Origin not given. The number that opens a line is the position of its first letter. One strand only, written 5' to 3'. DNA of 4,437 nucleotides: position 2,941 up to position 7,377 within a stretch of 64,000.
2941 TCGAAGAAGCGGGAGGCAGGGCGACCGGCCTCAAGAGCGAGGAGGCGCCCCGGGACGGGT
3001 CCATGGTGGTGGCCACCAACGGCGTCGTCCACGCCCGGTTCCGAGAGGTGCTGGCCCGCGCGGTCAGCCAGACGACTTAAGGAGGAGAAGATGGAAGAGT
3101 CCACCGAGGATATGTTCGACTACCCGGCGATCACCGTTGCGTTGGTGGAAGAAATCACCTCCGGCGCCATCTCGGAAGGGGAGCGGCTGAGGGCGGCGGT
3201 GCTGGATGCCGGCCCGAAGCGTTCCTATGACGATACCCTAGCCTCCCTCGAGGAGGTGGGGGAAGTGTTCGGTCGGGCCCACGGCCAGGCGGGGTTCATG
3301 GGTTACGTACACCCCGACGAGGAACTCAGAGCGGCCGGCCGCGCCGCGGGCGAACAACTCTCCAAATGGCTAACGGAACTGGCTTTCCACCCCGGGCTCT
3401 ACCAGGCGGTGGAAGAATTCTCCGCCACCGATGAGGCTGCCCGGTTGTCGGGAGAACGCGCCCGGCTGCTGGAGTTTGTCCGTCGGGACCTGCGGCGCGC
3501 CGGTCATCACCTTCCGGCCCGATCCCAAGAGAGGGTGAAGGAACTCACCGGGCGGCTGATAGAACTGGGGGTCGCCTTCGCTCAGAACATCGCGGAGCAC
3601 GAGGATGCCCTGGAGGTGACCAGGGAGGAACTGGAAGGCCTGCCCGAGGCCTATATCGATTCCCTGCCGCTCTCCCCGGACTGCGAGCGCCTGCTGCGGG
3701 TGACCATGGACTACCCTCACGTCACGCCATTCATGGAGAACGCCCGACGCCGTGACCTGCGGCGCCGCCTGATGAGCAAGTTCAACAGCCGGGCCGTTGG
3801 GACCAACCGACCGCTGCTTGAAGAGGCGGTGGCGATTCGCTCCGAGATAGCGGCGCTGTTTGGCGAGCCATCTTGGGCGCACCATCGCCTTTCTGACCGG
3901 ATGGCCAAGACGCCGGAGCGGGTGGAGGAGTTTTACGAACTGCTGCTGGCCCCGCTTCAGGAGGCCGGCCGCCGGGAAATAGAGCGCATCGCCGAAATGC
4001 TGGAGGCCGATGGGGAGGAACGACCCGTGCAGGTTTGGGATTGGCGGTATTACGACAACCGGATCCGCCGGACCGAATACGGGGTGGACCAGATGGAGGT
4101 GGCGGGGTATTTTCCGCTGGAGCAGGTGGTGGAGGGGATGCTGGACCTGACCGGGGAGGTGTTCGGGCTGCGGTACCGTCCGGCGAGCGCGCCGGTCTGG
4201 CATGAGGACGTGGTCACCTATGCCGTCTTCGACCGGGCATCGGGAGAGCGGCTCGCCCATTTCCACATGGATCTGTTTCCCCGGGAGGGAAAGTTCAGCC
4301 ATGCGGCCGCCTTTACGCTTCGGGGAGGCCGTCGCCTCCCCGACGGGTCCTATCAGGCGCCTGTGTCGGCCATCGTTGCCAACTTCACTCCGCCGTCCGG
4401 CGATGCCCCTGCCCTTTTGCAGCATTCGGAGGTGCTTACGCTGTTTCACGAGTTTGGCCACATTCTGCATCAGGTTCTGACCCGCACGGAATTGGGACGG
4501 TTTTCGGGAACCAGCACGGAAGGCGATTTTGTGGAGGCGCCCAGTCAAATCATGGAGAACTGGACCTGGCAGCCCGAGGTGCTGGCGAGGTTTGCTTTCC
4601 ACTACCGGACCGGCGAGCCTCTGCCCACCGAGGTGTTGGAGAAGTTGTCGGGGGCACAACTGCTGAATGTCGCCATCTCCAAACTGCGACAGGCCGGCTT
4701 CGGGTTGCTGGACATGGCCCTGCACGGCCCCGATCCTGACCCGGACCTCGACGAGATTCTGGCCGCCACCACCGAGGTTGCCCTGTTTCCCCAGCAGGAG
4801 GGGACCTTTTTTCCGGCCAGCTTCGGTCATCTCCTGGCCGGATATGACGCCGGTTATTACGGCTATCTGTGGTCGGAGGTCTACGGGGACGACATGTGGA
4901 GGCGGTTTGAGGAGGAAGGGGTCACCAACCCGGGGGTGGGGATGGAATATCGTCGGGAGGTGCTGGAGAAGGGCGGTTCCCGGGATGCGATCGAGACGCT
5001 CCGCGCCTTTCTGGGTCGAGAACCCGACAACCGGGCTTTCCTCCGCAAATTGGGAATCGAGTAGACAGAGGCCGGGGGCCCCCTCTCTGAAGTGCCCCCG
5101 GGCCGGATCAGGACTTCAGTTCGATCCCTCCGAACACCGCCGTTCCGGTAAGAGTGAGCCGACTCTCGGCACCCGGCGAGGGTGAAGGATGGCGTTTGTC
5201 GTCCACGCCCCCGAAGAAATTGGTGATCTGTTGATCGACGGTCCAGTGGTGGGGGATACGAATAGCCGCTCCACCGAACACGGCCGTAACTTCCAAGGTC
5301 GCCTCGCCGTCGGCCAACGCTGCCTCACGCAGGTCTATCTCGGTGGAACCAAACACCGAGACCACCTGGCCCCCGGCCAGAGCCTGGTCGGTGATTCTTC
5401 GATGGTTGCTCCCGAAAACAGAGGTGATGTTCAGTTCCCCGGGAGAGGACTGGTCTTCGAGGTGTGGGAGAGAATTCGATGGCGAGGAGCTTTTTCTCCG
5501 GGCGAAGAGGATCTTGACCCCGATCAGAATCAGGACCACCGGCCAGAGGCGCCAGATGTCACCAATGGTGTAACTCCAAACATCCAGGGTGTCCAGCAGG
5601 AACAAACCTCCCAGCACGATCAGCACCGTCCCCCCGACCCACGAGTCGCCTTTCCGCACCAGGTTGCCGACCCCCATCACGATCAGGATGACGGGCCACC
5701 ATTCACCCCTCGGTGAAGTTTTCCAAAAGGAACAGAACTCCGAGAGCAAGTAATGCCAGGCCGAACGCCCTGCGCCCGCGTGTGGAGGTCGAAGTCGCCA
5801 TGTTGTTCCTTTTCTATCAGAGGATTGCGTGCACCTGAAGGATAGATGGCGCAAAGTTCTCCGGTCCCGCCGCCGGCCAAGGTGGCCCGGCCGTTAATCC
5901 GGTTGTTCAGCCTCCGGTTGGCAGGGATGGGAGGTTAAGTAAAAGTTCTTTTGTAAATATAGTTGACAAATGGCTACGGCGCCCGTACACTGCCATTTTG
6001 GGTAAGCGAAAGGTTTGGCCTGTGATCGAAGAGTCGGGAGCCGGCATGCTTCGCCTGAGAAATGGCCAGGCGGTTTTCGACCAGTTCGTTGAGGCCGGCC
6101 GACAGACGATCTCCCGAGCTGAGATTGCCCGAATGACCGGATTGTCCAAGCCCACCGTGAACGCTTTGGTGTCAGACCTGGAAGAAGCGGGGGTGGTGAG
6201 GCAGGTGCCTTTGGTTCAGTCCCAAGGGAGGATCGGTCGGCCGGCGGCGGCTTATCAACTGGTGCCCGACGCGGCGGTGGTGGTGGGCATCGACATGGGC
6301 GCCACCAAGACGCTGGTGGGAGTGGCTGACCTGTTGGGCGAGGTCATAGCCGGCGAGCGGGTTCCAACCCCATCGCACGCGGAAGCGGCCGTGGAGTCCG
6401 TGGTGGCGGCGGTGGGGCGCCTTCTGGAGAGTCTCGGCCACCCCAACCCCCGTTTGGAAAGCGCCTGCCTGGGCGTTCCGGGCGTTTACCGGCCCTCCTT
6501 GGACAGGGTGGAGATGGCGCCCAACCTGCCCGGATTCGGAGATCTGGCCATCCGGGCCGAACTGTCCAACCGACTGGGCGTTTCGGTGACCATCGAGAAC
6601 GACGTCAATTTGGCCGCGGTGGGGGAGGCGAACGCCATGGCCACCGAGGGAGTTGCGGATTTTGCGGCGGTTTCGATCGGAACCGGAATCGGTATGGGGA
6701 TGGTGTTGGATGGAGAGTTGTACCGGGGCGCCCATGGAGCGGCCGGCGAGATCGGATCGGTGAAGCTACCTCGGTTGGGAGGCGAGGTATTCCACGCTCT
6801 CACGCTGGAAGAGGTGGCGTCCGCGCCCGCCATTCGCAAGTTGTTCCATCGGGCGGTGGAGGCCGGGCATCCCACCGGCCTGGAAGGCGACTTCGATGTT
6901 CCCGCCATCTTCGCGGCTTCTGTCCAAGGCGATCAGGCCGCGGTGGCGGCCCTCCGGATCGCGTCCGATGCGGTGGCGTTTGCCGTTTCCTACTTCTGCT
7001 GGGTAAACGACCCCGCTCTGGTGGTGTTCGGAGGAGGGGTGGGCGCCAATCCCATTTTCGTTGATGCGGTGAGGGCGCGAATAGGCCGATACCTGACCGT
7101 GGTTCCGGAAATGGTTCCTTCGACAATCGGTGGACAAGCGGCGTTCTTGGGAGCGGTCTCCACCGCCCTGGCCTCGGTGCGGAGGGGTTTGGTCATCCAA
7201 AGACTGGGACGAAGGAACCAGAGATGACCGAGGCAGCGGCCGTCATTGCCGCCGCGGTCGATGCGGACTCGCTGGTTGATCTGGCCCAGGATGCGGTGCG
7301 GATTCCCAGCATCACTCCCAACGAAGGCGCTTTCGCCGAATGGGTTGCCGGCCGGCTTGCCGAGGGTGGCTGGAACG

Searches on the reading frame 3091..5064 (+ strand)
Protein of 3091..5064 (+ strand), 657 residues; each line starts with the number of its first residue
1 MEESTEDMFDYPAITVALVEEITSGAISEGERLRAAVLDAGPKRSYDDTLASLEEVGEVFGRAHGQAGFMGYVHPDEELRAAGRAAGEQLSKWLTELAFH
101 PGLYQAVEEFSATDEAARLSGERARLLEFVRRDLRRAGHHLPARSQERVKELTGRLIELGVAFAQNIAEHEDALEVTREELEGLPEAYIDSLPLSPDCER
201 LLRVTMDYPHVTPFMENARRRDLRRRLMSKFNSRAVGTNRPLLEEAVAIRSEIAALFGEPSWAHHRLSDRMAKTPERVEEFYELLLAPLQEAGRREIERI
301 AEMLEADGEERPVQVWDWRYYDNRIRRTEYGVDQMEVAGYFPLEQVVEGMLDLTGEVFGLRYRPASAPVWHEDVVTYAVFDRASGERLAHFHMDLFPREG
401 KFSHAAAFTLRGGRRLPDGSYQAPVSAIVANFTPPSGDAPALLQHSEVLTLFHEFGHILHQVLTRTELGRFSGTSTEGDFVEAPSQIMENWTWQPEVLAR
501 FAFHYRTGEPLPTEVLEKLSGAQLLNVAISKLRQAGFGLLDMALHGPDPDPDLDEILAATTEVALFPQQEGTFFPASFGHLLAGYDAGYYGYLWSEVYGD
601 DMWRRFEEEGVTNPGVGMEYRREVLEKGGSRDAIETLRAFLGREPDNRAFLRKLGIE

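Call 43: search_protein_families(library=pfam, proteins=[window:3091-5064:+], max_evalue=0.00001)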
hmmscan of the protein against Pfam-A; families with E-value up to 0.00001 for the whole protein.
window:3091-5064:+ (657 aa): 1 family
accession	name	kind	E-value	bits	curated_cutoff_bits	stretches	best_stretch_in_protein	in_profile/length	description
PF01432.26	Peptidase_M3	-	2e-127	426.8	27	1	214-655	1-456/457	Peptidase family M3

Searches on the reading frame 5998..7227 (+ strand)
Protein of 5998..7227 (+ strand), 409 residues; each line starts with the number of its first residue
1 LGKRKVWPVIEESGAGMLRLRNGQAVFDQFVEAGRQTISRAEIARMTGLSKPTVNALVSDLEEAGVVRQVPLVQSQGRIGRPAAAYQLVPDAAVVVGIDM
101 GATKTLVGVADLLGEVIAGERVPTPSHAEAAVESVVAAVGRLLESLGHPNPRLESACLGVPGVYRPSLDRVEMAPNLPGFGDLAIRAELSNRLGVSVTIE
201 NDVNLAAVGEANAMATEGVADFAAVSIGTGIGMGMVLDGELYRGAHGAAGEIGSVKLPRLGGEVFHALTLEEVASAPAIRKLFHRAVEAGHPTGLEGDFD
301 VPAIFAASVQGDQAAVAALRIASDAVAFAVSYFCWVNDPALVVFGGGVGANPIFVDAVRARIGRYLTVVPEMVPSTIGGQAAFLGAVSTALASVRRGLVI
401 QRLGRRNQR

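Call 7: search_protein_families(library=pfam, proteins=[window:5998-7227:+], max_evalue=0.001)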
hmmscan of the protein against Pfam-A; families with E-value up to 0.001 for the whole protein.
window:5998-7227:+ (409 aa): 7 families
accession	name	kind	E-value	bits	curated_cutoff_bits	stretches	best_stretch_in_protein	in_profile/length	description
PF00480.26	ROK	-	5.7e-41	141.4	22.9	1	96-389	2-290/294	ROK family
PF13412.12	HTH_24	-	2.2e-08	34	21.9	1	38-68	18-48/48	Winged helix-turn-helix DNA-binding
PF09339.16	HTH_IclR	-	1.8e-07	31.2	22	1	32-71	13-52/52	IclR helix-turn-helix domain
PF12802.13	MarR_2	-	1.1e-06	29.1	27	1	36-71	20-54/61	MarR family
PF13545.12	HTH_Crp_2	-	1.5e-05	25.3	27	1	37-68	22-53/70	Crp-like helix-turn-helix domain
PF01869.26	BcrAD_BadFG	-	4.7e-05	23.5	31.5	1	96-169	1-78/271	BadF/BadG/BcrA/BcrD ATPase family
PF08279.18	HTH_11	-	0.00066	19.9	25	0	31-78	9-52/55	HTH domain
